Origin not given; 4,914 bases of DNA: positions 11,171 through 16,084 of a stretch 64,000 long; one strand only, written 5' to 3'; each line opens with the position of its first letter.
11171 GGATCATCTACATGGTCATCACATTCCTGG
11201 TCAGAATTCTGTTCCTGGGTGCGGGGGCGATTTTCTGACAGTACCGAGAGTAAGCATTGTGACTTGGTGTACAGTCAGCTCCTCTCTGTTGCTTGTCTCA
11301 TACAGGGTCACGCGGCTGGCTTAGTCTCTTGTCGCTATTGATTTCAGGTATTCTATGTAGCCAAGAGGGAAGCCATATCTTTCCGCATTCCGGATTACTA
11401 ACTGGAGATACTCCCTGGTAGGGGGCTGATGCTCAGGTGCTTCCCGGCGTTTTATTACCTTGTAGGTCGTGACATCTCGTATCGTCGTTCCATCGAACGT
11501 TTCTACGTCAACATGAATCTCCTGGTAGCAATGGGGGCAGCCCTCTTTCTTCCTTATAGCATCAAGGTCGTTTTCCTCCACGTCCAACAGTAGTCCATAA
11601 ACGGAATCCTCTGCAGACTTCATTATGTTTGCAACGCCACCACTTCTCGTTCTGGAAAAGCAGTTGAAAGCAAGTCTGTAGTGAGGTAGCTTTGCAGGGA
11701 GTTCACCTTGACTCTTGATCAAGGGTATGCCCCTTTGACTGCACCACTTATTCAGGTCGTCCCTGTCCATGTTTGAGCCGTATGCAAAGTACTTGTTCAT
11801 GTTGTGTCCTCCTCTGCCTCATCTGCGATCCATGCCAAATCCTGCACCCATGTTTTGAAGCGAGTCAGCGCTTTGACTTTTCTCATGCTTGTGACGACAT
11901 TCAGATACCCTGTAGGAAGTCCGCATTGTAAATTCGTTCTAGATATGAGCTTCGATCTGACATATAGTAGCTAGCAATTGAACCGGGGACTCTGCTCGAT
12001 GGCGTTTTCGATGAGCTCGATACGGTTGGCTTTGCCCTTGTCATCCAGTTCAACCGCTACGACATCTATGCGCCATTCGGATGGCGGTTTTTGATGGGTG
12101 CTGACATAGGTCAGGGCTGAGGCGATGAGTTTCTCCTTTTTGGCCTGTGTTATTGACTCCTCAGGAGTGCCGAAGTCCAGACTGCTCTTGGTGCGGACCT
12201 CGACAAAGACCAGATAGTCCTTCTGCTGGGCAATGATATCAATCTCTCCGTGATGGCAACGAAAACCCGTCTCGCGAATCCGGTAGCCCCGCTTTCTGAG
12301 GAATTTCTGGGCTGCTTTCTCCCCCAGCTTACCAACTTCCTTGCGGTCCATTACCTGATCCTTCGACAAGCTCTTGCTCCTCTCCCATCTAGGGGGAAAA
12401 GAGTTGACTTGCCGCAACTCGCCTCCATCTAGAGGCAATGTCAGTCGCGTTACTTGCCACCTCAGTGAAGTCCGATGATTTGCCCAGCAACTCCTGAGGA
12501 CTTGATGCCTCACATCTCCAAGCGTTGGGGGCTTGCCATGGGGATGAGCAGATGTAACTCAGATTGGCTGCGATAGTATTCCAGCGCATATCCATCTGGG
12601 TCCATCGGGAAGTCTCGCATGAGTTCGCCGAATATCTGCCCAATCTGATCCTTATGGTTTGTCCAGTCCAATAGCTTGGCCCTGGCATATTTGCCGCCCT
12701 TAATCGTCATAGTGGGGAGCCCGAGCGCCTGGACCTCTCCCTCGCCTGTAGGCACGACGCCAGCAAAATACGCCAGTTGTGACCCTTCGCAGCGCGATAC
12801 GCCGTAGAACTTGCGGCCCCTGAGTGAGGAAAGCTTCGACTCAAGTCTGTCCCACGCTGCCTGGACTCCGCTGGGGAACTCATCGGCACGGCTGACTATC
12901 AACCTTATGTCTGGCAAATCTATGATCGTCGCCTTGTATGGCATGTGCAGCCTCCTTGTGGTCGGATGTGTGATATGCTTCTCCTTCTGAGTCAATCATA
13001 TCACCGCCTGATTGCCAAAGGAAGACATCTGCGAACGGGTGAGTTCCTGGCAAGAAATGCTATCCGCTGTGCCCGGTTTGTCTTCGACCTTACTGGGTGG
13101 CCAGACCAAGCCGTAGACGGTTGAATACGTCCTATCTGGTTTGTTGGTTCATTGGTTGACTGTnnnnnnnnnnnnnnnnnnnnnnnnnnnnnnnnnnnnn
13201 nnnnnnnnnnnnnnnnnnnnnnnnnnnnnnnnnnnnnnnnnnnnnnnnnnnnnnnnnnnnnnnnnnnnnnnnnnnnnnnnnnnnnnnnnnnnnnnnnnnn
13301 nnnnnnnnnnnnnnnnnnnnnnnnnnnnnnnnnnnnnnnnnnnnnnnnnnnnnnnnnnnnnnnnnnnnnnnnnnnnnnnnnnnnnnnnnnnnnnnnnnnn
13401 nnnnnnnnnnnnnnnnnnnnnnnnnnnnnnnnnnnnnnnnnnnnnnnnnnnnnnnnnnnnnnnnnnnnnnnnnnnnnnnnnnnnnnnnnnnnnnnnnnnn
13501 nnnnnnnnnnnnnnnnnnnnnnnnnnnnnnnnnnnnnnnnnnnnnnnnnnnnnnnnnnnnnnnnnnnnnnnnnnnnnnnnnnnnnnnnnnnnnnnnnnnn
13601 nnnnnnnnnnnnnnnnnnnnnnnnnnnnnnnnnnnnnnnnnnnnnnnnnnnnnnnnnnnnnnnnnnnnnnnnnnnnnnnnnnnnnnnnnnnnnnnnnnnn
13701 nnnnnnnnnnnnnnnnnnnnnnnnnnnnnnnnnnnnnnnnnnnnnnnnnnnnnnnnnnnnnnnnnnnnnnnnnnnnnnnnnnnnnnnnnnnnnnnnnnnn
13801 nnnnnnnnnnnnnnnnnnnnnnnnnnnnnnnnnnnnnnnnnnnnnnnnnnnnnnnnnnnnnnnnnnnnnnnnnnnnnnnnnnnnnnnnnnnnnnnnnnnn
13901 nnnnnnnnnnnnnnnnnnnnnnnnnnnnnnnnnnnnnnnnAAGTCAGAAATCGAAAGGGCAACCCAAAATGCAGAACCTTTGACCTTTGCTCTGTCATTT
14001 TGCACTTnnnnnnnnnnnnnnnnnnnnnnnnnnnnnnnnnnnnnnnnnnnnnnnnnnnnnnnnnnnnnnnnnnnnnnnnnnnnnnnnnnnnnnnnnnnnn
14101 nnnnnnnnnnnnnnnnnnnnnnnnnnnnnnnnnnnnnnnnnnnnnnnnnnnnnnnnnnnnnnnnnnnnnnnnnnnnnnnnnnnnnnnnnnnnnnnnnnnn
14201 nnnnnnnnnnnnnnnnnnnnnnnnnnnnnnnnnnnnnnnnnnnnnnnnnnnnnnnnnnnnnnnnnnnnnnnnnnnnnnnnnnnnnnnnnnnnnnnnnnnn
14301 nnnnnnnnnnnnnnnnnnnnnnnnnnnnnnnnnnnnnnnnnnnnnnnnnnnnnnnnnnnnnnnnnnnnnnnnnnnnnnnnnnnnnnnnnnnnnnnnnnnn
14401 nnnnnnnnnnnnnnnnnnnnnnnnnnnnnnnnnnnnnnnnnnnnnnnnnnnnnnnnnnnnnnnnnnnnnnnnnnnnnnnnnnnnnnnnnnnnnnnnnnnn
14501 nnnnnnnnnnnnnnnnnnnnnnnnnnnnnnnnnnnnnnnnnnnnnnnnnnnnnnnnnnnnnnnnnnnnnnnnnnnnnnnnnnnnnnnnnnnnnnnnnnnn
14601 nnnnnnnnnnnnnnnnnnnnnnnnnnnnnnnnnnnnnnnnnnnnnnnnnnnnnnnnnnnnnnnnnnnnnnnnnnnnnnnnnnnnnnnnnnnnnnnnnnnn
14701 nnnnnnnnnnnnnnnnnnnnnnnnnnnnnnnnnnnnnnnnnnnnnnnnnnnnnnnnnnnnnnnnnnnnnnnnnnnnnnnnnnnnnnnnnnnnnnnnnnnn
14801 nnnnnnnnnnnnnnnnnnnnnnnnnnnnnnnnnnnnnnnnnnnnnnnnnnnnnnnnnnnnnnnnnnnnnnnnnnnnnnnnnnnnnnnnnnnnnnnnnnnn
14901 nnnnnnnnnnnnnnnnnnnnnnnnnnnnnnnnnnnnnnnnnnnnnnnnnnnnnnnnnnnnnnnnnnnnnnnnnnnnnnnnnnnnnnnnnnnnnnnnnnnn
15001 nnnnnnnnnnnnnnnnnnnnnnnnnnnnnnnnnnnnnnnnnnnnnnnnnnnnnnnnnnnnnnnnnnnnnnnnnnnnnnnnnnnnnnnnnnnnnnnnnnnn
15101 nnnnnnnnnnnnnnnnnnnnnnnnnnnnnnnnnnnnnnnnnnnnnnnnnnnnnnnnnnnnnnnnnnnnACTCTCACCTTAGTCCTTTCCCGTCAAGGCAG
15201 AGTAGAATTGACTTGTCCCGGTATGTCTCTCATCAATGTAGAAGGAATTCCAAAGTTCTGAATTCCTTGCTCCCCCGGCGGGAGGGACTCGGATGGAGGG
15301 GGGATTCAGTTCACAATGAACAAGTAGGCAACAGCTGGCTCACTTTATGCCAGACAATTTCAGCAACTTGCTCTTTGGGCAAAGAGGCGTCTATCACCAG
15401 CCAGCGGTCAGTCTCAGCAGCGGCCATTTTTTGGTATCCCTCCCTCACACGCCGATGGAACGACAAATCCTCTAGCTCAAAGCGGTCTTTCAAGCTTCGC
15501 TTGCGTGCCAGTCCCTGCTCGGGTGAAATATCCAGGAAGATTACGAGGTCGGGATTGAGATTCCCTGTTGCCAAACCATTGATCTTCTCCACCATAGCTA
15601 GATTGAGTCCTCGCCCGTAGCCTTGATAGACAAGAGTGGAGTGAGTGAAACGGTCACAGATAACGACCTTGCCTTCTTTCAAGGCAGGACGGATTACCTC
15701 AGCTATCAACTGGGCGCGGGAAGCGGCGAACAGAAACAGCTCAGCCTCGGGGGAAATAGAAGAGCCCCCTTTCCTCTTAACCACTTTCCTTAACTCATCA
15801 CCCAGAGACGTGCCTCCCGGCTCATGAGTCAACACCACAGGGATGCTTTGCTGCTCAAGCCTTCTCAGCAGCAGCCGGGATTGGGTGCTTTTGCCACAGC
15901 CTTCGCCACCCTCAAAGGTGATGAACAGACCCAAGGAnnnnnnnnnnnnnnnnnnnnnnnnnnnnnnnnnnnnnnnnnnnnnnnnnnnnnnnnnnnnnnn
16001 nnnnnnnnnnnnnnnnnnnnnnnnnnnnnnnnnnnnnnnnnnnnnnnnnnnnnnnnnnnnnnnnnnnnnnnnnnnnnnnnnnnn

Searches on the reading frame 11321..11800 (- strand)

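Call 38: search_protein_families(library=pfam, max_evalue=1, proteins=[window:11321-11800:-])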
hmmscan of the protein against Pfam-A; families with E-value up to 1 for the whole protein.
window:11321-11800:- (159 aa): 3 families
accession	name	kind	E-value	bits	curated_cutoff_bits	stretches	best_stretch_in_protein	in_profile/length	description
PF13772.11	AIG2_2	-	5.6e-12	46.4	27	1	66-152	1-83/83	AIG2-like family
PF06094.17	GGACT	-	1e-09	39.4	22.8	1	4-123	1-110/120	Gamma-glutamyl cyclotransferase, AIG2-like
PF24460.1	DUF7575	-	0.73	9.7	28.5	1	87-99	5-17/28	Domain of unknown function (DUF7575)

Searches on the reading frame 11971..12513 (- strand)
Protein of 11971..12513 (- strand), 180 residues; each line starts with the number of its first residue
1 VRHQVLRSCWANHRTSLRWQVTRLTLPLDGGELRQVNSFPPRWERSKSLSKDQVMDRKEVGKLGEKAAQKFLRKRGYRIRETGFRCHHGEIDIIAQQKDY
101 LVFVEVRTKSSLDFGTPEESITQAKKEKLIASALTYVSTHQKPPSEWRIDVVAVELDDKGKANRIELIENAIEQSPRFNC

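Call 27: search_protein_families(library=pfam, max_evalue=1e-8, proteins=[window:11971-12513:-])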
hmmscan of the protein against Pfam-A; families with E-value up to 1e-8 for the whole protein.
window:11971-12513:- (180 aa): 1 family
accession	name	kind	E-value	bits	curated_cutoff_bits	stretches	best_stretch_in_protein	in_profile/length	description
PF02021.23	UPF0102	-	1.2e-26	93.3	23.6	1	64-154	1-80/80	Uncharacterised protein family UPF0102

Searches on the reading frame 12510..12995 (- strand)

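Call 38: search_protein_families(library=pfam, max_evalue=1, proteins=[window:12510-12995:-])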
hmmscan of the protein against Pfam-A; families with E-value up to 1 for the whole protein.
window:12510-12995:- (161 aa): 2 families
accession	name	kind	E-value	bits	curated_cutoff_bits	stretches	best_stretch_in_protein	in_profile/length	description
PF14526.11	Cass2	-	7.7e-06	26.6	27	1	61-152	48-149/150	Integron-associated effector binding protein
PF06445.20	GyrI-like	-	0.2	12.3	26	1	30-144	11-137/155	GyrI-like small molecule binding domain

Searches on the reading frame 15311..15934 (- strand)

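Call 26: search_protein_families(library=pfam, max_evalue=1e-8, proteins=[window:15311-15934:-])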
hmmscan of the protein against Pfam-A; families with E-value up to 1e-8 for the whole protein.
window:15311-15934:- (207 aa): 2 families
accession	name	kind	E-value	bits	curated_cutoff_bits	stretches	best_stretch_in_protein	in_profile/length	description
PF02223.23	Thymidylate_kin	-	1.2e-52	178.7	27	1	7-192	1-183/185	Thymidylate kinase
PF13521.12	AAA_28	-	3.3e-09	37.6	27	0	5-140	2-122/164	AAA domain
